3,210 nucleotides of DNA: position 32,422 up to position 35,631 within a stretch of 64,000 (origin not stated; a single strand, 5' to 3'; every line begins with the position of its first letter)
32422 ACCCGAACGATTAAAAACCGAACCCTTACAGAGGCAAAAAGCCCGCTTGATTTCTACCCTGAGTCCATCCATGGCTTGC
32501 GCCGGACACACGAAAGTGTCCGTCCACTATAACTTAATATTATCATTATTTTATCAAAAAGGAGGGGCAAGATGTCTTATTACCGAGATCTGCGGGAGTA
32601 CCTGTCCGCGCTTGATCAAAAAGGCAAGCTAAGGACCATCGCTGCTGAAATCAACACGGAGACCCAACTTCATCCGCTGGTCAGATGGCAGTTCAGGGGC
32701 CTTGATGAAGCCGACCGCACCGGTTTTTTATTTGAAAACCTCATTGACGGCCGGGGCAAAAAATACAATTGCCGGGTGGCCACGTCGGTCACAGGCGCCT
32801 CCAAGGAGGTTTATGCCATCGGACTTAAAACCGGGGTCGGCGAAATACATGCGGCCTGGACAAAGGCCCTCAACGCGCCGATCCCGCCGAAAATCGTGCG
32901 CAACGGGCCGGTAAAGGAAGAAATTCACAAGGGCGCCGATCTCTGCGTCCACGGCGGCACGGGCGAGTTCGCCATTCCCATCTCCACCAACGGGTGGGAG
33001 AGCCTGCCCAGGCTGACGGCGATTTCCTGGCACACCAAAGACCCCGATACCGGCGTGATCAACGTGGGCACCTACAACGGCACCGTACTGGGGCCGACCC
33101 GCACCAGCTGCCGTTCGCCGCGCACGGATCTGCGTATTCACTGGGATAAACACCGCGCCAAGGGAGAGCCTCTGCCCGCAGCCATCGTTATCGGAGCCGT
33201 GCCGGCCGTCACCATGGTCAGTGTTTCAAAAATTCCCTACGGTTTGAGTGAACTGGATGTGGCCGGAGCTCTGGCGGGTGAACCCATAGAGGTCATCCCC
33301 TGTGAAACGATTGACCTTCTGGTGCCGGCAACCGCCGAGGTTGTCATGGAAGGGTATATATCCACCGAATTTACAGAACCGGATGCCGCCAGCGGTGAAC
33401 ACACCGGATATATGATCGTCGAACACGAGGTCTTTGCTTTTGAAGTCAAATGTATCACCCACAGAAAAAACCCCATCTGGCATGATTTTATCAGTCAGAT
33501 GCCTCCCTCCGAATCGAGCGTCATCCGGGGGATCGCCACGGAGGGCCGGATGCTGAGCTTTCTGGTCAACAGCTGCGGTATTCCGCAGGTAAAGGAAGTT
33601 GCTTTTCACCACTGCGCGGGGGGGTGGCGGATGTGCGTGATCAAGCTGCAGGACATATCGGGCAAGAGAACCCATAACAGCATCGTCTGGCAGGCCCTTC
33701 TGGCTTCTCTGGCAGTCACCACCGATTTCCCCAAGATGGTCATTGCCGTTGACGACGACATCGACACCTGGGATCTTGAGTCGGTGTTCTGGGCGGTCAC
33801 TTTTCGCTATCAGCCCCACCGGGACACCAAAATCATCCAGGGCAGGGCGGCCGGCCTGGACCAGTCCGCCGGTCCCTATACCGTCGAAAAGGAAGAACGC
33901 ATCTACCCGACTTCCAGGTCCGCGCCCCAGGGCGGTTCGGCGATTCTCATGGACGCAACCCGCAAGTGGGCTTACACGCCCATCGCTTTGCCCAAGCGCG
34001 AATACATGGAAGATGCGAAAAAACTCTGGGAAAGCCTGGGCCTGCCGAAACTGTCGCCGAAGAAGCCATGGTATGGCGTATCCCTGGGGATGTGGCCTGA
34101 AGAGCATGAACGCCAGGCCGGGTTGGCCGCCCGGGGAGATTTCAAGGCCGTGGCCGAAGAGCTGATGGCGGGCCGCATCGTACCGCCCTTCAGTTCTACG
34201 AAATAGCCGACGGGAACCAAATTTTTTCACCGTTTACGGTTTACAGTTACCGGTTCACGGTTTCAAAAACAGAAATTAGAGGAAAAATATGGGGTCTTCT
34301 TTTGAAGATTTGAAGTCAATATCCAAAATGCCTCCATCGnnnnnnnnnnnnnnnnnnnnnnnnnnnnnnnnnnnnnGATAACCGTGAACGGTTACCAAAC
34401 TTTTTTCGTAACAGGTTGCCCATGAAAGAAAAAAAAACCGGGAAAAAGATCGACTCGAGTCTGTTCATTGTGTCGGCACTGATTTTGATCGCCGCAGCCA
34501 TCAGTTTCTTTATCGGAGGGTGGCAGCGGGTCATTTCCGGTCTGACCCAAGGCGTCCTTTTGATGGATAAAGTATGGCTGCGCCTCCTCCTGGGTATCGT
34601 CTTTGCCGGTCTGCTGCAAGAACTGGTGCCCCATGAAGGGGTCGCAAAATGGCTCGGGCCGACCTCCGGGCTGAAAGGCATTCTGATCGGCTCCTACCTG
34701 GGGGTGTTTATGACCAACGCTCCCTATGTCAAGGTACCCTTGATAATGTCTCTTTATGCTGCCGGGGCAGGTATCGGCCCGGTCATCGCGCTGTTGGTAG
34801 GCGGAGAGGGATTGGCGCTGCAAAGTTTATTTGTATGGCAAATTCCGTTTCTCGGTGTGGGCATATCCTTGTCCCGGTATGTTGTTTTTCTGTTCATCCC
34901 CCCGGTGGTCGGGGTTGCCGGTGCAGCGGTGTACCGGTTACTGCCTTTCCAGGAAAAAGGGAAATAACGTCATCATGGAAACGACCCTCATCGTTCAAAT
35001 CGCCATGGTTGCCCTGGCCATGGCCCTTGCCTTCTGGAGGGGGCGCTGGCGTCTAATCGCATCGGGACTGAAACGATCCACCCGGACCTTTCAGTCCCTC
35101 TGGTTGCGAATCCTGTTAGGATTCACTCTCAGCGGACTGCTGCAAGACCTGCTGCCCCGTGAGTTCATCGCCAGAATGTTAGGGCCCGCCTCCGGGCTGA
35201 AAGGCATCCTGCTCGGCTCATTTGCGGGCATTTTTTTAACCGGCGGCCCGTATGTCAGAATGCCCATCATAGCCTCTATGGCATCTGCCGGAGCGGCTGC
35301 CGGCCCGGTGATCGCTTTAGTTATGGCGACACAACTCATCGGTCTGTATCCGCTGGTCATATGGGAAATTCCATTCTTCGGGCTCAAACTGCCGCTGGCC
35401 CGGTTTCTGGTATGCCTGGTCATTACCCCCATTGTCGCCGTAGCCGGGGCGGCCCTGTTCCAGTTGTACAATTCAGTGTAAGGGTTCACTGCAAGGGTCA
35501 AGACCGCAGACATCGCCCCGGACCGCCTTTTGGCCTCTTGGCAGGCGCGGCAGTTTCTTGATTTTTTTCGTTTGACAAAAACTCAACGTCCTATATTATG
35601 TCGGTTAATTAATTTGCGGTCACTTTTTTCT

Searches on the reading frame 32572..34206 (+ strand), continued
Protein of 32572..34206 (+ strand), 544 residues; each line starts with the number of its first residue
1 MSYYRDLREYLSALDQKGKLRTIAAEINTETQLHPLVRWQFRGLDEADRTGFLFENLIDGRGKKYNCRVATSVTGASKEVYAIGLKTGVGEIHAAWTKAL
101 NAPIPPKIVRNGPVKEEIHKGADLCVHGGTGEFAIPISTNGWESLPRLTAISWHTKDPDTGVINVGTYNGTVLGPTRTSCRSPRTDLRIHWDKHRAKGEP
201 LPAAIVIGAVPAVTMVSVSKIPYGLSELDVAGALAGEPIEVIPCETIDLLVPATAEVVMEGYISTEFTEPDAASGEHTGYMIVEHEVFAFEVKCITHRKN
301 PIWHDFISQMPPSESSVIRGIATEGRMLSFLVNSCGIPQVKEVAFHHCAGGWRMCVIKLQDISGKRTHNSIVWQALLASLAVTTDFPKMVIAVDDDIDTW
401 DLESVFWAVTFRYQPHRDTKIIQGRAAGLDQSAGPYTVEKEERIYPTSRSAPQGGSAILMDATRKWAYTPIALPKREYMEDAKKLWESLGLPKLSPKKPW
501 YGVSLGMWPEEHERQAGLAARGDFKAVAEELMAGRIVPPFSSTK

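Call 62: list_cluster_members(proteins=[P0122, P0242, P0127, P0248, P0172])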
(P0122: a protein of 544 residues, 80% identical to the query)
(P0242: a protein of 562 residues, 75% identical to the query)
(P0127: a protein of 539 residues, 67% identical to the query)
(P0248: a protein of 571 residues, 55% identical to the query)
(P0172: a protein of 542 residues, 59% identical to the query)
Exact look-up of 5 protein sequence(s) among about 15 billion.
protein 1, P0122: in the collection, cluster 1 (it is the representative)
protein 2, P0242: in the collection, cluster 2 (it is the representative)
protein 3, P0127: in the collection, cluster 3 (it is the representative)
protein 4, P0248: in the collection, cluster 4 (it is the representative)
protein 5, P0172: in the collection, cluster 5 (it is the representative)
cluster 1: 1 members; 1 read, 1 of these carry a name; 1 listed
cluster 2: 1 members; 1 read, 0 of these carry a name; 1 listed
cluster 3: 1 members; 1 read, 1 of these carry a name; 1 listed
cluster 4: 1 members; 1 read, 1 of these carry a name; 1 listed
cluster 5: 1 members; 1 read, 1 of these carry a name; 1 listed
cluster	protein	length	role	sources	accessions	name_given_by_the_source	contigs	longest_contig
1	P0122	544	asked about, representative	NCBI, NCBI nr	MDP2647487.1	MAG: UbiD family decarboxylase [Desulfobacterales bacterium] | UbiD family decarboxylase [Desulfobacterales bacterium]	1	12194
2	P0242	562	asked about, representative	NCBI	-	-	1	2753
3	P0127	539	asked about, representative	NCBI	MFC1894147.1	UbiD family decarboxylase [Chloroflexota bacterium]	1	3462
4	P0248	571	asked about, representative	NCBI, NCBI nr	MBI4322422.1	MAG: FAD-binding protein [Chloroflexi bacterium] | FAD-binding protein [Chloroflexota bacterium]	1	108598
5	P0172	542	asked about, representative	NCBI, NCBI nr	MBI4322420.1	MAG: UbiD family decarboxylase [Chloroflexi bacterium] | UbiD family decarboxylase [Chloroflexota bacterium]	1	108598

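Call 68: find_encoding_contigs(protein=P0133, flank=10000, max_places=1)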
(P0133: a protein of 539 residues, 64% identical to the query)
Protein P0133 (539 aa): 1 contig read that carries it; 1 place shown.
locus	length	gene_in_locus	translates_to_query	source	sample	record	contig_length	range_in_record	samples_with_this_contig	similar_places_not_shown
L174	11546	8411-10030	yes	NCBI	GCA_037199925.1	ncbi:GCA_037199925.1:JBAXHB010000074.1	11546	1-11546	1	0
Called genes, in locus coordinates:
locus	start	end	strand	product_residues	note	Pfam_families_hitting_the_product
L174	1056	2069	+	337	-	PF05598:DUF772, PF13359:DDE_Tnp_4 (faint), PF01609:DDE_Tnp_1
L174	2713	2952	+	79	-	PF01609:DDE_Tnp_1, PF13586:DDE_Tnp_1_2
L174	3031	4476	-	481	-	PF00158:Sigma54_activat, PF01078:Mg_chelatase (faint), PF14532:Sigma54_activ_2, PF07728:AAA_5 (weak), PF25601:AAA_lid_14, PF02954:HTH_8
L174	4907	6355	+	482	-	PF20695:UbiD_N, PF01977:UbiD, PF20696:UbiD_C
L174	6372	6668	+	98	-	-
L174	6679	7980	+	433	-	PF00501:AMP-binding (weak), PF14535:AMP-binding_C_2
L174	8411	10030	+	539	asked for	PF20695:UbiD_N (faint), PF01977:UbiD, PF20696:UbiD_C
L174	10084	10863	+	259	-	PF04909:Amidohydro_2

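Call 79: search_protein_families(library=pfam, alignment_id=A4, max_evalue=0.00001)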
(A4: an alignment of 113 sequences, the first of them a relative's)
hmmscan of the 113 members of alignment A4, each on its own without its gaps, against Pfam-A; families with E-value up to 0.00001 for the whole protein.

A. member 1, L006:111-1418:+ (436 aa): 2 families
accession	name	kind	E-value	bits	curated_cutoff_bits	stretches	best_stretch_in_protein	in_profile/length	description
PF07687.19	M20_dimer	-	8.1e-13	48.7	21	1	214-320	2-102/107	Peptidase dimerisation domain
PF01546.33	Peptidase_M20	-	5.9e-11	43.1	24.6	1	111-419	15-201/206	Peptidase family M20/M25/M40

B. families by the number of members that match (of 113 scanned): 122 families (the first 25 are shown)
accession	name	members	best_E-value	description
PF09084.16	NMT1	8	3.1e-25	NMT1/THI5 like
PF13343.11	SBP_bac_6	7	4.5e-19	Bacterial extracellular solute-binding protein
PF13379.11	NMT1_2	7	4.1e-17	NMT1-like family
PF13416.11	SBP_bac_8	6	8.9e-17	Bacterial extracellular solute-binding protein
PF01977.22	UbiD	5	2e-67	3-octaprenyl-4-hydroxybenzoate carboxy-lyase Rift-related domain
PF20696.2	UbiD_C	5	3.4e-30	3-octaprenyl-4-hydroxybenzoate carboxy-lyase C-terminal domain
PF20695.2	UbiD_N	4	5.7e-22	3-octaprenyl-4-hydroxybenzoate carboxy-lyase N-terminal domain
PF01547.30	SBP_bac_1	4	2.2e-15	Bacterial extracellular solute-binding protein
PF13531.11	SBP_bac_11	4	5e-15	Bacterial extracellular solute-binding protein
PF03401.19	TctC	3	1.6e-77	Tripartite tricarboxylate transporter family receptor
PF00724.26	Oxidored_FMN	3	2.1e-66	NADH:flavin oxidoreductase / NADH oxidase family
PF02457.21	DAC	3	4.2e-42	DisA bacterial checkpoint controller nucleotide-binding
PF07992.20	Pyr_redox_2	3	4.8e-33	Pyridine nucleotide-disulphide oxidoreductase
PF00384.28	Molybdopterin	3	1.3e-19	Molybdopterin oxidoreductase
PF01568.27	Molydop_binding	3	4.2e-19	Molydopterin dinucleotide binding domain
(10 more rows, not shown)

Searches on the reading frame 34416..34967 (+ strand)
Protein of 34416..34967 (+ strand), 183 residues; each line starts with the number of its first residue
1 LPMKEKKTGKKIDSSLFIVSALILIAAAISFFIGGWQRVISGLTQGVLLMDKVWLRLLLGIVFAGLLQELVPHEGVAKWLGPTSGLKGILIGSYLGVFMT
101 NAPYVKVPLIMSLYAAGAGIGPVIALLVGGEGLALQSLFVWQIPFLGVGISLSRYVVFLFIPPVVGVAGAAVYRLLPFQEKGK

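Call 4: search_protein_families(library=pfam, proteins=[window:34416-34967:+], max_evalue=0.01)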
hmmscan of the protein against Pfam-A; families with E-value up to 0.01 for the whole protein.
window:34416-34967:+ (183 aa): 1 family
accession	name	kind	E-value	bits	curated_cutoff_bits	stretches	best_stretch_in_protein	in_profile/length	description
PF03773.19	ArsP_1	-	3.4e-12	46.6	32.3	1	52-142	177-266/294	Predicted permease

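Call 5: search_protein_families(library=ncbifam, proteins=[window:34416-34967:+], max_evalue=0.01)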
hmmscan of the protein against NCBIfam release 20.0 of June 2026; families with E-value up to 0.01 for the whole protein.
window:34416-34967:+ (183 aa): 2 families
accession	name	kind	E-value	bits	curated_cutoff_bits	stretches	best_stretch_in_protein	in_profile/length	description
NF033936.1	CuZnOut_SO0444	equivalog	3.5e-06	26.4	300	1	56-166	11-119/351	SO_0444 family Cu/Zn efflux transporter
NF040736.1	efflux_SaoE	equivalog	5.7e-06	25.8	325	1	51-170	18-133/352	efflux transporter SaoE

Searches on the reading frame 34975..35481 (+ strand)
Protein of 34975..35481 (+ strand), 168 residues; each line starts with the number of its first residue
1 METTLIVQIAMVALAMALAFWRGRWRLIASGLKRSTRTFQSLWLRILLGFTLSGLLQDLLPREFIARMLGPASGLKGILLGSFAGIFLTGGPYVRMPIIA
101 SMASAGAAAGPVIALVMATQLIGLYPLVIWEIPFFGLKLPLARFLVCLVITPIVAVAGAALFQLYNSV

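Call 4: search_protein_families(library=pfam, proteins=[window:34975-35481:+], max_evalue=0.01)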
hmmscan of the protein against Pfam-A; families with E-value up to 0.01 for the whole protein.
window:34975-35481:+ (168 aa): 1 family
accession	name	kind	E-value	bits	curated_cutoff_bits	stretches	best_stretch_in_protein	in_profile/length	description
PF03773.19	ArsP_1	-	9.9e-10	38.5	32.3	1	37-152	173-285/294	Predicted permease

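Call 5: search_protein_families(library=ncbifam, proteins=[window:34975-35481:+], max_evalue=0.01)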
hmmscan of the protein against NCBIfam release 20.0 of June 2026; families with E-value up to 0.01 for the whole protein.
window:34975-35481:+ (168 aa): 2 families
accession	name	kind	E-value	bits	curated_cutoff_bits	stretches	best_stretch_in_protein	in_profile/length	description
NF040736.1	efflux_SaoE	equivalog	1.6e-06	27.6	325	1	40-159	18-133/352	efflux transporter SaoE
NF033936.1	CuZnOut_SO0444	equivalog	0.00047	19.4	300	1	46-129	12-94/351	SO_0444 family Cu/Zn efflux transporter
